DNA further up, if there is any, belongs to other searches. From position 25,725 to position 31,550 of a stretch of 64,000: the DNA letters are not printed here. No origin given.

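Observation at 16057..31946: Two giant virion proteins, each followed by a small protein with a T7 gp17-like N-terminal domain (possible duplicated module)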

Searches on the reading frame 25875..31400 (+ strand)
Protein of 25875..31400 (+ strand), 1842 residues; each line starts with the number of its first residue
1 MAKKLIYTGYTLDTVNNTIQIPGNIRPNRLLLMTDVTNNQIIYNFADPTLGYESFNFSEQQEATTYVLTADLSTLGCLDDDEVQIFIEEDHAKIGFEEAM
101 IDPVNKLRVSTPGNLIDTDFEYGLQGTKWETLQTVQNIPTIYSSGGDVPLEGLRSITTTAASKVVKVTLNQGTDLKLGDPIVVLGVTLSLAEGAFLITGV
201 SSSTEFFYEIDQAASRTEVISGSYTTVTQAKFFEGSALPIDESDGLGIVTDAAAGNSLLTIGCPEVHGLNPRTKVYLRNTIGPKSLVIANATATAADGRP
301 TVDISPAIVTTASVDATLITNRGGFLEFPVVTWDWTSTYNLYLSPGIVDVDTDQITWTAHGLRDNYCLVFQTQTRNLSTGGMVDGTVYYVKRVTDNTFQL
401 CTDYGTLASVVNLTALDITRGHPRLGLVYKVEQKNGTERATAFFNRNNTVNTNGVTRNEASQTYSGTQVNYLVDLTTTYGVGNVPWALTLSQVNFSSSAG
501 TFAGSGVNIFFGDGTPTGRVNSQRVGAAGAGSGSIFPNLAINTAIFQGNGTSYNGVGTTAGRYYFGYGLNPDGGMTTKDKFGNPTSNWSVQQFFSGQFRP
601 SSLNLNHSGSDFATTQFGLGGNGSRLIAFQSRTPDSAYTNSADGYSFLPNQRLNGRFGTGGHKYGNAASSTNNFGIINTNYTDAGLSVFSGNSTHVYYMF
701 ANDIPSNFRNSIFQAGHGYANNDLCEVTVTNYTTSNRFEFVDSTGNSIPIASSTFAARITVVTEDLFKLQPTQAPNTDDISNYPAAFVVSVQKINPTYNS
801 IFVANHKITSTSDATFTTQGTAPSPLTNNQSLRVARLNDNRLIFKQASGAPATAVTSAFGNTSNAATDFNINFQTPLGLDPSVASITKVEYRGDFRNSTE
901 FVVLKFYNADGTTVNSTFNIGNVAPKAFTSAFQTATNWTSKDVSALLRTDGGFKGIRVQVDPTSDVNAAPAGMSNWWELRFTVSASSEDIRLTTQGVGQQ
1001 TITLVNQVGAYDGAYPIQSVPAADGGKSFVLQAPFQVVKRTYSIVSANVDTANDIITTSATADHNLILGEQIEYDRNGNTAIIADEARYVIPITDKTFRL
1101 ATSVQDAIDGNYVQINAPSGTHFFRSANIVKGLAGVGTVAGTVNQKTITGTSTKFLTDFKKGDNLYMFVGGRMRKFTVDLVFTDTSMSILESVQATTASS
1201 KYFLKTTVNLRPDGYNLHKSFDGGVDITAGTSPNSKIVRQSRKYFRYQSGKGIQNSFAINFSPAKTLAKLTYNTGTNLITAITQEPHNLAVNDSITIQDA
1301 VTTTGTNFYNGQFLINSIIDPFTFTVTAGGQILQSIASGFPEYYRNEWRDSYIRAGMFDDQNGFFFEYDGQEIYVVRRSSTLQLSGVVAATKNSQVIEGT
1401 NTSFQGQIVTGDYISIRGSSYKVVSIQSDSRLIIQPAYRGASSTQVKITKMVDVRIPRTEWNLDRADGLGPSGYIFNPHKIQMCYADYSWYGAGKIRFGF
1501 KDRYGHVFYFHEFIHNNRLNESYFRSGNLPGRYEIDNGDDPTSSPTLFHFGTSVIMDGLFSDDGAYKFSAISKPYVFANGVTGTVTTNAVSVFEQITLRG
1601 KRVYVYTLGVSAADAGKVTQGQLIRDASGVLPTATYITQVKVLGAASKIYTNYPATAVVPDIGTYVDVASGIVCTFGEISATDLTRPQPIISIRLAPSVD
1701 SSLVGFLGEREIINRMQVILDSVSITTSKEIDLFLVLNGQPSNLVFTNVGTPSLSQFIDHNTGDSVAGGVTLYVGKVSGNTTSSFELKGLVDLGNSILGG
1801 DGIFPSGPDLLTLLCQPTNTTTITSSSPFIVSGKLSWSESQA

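Call 7: search_protein_families(library=pfam, proteins=[window:25875-31400:+], max_evalue=0.1)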
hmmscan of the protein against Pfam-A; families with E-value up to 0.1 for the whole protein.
window:25875-31400:+ (1842 aa): 0 families

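Call 8: search_protein_families(library=phrogs, proteins=[window:25875-31400:+], max_evalue=0.01)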
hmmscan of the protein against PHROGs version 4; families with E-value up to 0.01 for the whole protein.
window:25875-31400:+ (1842 aa): 3 families
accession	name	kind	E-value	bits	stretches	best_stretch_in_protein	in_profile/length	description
phrog_5838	-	head and packaging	1.5e-167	560.5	3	770-1537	127-652/1106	virion structural protein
phrog_1645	-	head and packaging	1.8e-42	146.7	3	1452-1561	177-285/440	virion structural protein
phrog_1980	-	tail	2.6e-09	37.9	1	1136-1199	6-69/449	tail fiber protein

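Call 30: search_dna_similar(query=window:25875-31400:+, collection=phages, mode=protein, max_evalue=0.00001, max_rows=30, rows=spread)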
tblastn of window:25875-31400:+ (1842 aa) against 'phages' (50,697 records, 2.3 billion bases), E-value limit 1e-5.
Records with a match: 168; places in all: 172; records where one place covers at least 80% of the query: 0.
Best place of each record, by identity: <60% 168.
By first word of the organism name: Synechococcus 127; Cyanophage 29; Prochlorococcus 4; Caudoviricetes 2; Puniceispirillum 2; Actinomycetia 1; Marine 1; Virus 1; Salicola 1.
By host as written in the record: Synechococcus 91; Synechococcus sp. 21; Synechococcus sp. WH7803 15; - 10; Synechococcus sp. WH8102 8; Synechococcus sp. MW02 4; Synechococcus sp. WH 8102 3; Synechococcus sp. CB0101 3; and 8 more.
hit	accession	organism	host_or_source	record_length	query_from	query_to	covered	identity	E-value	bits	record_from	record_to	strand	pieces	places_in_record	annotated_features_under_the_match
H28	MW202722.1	Caudoviricetes sp.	Manatee Spring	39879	1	1842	52%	42.4%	6e-113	710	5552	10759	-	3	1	virion structural protein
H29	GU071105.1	Prochlorococcus phage Syn1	Synechococcus sp. WH8101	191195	1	1842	41%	37.6%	1e-64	451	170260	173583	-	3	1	virion structural protein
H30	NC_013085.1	Synechococcus phage S-RSM4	-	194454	1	1842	45%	34.0%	1e-65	448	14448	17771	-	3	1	virion structural protein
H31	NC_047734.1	Cyanophage S-RIM44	Synechococcus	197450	1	1842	42%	35.3%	2e-67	450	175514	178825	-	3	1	virion structural protein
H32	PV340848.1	Synechococcus phage Sf-CH11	Synechococcus sp. WH8102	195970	1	1842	40%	35.9%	8e-63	420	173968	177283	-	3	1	virion structural protein (x2) | 2OG-Fe(II) oxygenase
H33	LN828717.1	Synechococcus phage S-PM2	-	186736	1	1842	34%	37.4%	4e-66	429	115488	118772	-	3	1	virion structural protein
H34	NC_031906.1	Synechococcus phage S-CAM3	Synechococcus sp.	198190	18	1537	33%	35.0%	9e-60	326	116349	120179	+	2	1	virion structural protein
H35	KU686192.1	Synechococcus phage S-CAM1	Synechococcus sp.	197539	18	1537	31%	36.6%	8e-65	353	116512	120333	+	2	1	hypothetical protein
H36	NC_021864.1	Puniceispirillum phage HMO-2011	Candidatus Puniceispirillum marinum ...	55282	1451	1575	7%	33.1%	6e-13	81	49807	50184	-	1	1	virion structural protein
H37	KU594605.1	Cyanophage S-RIM50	Synechococcus sp.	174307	1455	1564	6%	33.6%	3e-11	75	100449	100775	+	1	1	hypothetical protein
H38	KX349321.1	Cyanophage S-RIM12_Sn_07_0910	Synechococcus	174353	1455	1558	6%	33.7%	6e-11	74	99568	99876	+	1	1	virion structural protein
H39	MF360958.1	Salicola phage SCTP-2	Salicola sp. PV4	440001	1456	1564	6%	31.8%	6e-6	57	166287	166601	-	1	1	161: hypothetical protein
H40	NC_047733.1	Synechococcus phage S-RIM8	Synechococcus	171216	1455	1564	6%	30.9%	2e-9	69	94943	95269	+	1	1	virion structural protein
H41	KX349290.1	Synechococcus phage S-RIM8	Synechococcus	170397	1455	1564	6%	30.9%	3e-9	69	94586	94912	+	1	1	hypothetical protein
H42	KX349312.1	Cyanophage S-RIM12_RW_04_0709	Synechococcus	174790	1451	1537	5%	39.1%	6e-10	71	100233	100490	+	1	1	virion structural protein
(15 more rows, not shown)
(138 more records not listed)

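Call 33: search_solved_structures(query=window:25875-31400:+, max_evalue=0.01)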
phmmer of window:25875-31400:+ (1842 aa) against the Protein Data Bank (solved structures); distinct sequences matched with E-value up to 0.01: 0.

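Call 46: get_annotated_region(hit=H28, flank=5000)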
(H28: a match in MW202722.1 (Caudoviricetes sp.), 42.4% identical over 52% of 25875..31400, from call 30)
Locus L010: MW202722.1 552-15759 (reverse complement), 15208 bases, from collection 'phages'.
description: Podoviridae sp. isolate ctQRb9, complete genome.
organism: Caudoviricetes sp. (NCBI taxid 2832643)
taxonomy: Viruses; Duplodnaviria; Heunggongvirae; Uroviricota; Caudoviricetes
host: -; source: Manatee Spring; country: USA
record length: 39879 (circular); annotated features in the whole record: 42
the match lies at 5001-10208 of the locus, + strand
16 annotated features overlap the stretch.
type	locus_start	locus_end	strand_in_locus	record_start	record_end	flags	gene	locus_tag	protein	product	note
CDS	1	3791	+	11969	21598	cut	-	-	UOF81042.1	crystallin beta/gamma motif-containing protein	-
CDS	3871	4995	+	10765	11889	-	-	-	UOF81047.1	tail fiber protein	-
CDS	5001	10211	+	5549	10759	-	-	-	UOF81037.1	virion structural protein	-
CDS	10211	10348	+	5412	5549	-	-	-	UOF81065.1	hypothetical protein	-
CDS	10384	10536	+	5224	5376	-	-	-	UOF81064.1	hypothetical protein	-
CDS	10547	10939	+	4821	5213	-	-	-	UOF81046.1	holin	-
CDS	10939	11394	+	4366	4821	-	-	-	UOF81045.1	l alanyl d glutamate peptidase endolysin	-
CDS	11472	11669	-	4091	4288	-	-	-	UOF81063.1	pyocin activator protein prtN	-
CDS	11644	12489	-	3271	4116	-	-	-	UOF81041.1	recombination and repair protein recT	-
CDS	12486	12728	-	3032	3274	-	-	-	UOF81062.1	hypothetical protein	-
CDS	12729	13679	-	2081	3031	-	-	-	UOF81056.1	exonuclease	-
CDS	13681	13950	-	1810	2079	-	-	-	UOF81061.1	hypothetical protein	-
CDS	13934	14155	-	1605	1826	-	-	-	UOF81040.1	helix-turn-helix domain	-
CDS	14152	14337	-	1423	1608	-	-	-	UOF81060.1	hypothetical protein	-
CDS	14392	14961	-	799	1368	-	-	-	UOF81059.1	hypothetical protein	-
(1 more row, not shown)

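Call 47: get_annotated_region(hit=H33, flank=5000)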
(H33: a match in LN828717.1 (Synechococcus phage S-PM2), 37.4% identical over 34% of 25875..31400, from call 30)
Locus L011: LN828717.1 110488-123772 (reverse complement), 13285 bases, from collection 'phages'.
description: Synechococcus phage S-PM2 spontaneous deletion mutant, complete genome.
organism: Synechococcus phage S-PM2 (NCBI taxid 238854)
taxonomy: Viruses; Duplodnaviria; Heunggongvirae; Uroviricota; Caudoviricetes; Kyanoviridae; Nodensvirus; Nodensvirus spm2
host: -; source: -; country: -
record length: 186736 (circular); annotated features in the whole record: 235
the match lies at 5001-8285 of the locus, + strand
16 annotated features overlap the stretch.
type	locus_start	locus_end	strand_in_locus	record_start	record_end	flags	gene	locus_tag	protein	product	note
CDS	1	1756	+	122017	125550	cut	-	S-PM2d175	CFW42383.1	virion structural protein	T4-LIKE GC: 865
CDS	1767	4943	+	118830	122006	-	-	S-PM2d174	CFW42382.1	hypothetical protein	T4-LIKE GC: 864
CDS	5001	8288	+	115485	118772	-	-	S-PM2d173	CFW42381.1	virion structural protein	T4-LIKE GC: 863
CDS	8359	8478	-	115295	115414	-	hli2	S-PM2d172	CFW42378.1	High Light Inducible Proteins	T4-LIKE GC: 267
CDS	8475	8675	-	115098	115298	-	-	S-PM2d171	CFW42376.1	hypothetical protein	T4-LIKE GC: 862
CDS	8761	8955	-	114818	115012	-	hli1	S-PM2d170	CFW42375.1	High Light Inducible Proteins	T4-LIKE GC: 267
CDS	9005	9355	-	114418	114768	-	-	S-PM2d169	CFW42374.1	hypothetical protein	T4-LIKE GC: 355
CDS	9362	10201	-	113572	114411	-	-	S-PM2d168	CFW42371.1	putative S-layer protein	T4-LIKE GC: 861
tRNA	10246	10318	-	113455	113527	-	-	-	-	tRNA-Gly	Anticodon:+TCC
CDS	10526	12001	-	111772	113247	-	-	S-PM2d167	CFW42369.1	Tryptophan Halognenase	T4-LIKE GC: 212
CDS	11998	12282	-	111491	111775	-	-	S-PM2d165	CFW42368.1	hypothetical protein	T4-LIKE GC: 860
CDS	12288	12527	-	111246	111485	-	-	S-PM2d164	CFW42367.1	hypothetical protein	T4-LIKE GC: 250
CDS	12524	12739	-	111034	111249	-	-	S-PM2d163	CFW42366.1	PhDYefM tox-ant domain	T4-LIKE GC: 859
CDS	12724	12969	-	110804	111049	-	NrdC1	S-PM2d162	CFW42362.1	glutaredoxin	T4-LIKE GC: 311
tRNA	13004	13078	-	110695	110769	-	-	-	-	tRNA-Pro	Anticodon:+TGG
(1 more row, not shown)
